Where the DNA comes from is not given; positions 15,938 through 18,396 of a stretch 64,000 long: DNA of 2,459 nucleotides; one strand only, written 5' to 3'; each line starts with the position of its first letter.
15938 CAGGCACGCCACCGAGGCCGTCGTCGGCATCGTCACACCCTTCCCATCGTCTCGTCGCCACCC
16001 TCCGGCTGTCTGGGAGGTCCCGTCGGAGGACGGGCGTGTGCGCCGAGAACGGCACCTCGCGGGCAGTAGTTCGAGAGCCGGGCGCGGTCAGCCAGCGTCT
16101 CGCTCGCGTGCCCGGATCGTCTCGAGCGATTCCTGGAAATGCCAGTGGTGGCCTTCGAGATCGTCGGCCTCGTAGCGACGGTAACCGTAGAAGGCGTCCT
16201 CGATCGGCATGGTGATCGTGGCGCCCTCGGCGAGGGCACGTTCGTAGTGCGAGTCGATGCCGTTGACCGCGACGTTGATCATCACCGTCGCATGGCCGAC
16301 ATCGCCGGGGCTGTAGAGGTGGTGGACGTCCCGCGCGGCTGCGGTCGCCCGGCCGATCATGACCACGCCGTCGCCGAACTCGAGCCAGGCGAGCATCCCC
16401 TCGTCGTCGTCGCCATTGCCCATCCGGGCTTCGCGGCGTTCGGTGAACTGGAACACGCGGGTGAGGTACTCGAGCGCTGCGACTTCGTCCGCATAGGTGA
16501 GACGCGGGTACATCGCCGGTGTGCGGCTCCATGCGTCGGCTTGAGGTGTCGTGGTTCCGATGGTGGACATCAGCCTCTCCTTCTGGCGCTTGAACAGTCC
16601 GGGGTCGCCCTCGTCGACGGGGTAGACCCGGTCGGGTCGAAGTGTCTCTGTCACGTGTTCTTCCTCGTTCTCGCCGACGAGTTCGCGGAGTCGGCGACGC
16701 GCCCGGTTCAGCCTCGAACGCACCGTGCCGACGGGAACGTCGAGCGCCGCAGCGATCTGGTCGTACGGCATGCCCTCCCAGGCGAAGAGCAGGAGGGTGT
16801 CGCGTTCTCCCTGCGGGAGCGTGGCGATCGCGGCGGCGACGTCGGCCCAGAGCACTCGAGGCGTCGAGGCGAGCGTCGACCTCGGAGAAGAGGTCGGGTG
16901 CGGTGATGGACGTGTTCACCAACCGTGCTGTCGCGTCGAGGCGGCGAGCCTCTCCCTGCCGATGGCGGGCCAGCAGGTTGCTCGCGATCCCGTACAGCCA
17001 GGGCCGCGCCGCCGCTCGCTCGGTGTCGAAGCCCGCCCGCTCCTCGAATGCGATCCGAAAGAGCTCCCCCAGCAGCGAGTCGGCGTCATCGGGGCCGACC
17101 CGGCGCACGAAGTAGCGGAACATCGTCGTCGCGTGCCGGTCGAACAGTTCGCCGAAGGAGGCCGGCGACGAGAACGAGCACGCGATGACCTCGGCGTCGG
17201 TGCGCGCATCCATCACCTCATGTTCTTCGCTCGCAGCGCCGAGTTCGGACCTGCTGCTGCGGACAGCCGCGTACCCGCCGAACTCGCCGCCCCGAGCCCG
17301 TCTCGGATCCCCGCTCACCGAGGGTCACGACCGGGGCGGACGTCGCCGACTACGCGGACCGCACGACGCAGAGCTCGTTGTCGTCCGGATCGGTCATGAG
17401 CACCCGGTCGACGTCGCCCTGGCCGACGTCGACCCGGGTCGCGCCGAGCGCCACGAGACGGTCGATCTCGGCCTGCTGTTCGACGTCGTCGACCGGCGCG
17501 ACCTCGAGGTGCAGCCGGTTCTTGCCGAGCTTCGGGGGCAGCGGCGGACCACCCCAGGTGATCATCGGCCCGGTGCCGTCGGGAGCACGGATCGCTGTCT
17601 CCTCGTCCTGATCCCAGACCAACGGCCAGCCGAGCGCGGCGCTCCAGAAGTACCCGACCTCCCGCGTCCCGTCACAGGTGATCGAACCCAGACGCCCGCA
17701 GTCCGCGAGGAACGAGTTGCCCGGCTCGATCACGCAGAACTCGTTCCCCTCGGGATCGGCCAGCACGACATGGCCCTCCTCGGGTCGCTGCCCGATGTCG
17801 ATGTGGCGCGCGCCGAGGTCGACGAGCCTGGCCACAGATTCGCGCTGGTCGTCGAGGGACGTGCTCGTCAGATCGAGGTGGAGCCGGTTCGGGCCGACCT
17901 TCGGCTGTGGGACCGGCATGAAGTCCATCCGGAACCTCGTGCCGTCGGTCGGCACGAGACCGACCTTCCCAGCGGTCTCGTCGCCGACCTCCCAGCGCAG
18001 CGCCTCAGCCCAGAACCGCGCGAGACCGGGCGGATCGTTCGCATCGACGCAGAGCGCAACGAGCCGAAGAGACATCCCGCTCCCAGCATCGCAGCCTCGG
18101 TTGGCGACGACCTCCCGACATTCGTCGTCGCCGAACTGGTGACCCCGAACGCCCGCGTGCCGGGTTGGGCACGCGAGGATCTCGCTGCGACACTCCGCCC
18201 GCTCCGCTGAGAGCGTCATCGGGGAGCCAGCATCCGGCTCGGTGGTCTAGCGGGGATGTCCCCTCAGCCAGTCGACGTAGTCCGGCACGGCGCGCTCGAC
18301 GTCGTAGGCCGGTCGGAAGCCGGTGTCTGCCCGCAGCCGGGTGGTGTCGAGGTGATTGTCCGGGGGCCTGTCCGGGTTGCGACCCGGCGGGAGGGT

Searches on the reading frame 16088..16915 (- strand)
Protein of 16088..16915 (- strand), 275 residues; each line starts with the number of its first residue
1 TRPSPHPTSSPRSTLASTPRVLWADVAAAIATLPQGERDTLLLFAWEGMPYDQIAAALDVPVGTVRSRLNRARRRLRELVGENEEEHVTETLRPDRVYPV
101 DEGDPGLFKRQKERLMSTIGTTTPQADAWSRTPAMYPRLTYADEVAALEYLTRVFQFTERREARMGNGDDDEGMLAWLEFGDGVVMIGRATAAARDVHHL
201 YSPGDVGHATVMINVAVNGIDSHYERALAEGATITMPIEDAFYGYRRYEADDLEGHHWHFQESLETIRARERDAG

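Call 56: search_protein_families(library=pfam, proteins=[window:16088-16915:-], max_evalue=0.01)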
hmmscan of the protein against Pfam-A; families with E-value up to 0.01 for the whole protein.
window:16088-16915:- (275 aa): 4 families
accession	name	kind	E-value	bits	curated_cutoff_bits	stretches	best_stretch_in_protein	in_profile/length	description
PF08281.18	Sigma70_r4_2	-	8.1e-17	61.1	25.7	1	26-76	4-54/54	Sigma-70, region 4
PF04545.22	Sigma70_r4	-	5.5e-13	48.6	24.1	1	29-78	1-50/50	Sigma-70, region 4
PF00903.31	Glyoxalase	-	9.3e-07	29.7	20.6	1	146-260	14-121/121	Glyoxalase/Bleomycin resistance protein/Dioxygenase superfamily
PF13384.12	HTH_23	-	0.00027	21.1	24.6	1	42-72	11-41/50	Homeodomain-like domain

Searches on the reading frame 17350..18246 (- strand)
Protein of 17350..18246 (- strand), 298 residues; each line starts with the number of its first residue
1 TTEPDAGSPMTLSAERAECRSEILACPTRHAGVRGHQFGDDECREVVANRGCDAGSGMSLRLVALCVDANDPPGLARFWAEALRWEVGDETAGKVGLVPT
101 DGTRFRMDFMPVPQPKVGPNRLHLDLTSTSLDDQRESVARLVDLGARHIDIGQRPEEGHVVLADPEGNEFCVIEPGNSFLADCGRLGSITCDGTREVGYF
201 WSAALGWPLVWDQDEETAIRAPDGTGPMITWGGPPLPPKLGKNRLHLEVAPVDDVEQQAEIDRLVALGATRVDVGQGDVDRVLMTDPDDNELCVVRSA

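Call 56: search_protein_families(library=pfam, proteins=[window:17350-18246:-], max_evalue=0.01)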
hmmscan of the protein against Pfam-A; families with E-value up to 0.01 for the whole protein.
window:17350-18246:- (298 aa): 3 families
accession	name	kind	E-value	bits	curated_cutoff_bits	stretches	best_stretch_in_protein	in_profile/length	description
PF18029.7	Glyoxalase_6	-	6e-51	172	23.6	2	65-173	2-106/106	Glyoxalase-like domain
PF00903.31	Glyoxalase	-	3.3e-09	37.6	20.6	1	69-172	9-121/121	Glyoxalase/Bleomycin resistance protein/Dioxygenase superfamily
PF21701.3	GLOD4_C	-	0.0012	19.4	27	0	275-295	38-58/66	Glyoxalasedomain-containing protein 4-like, C-terminal domain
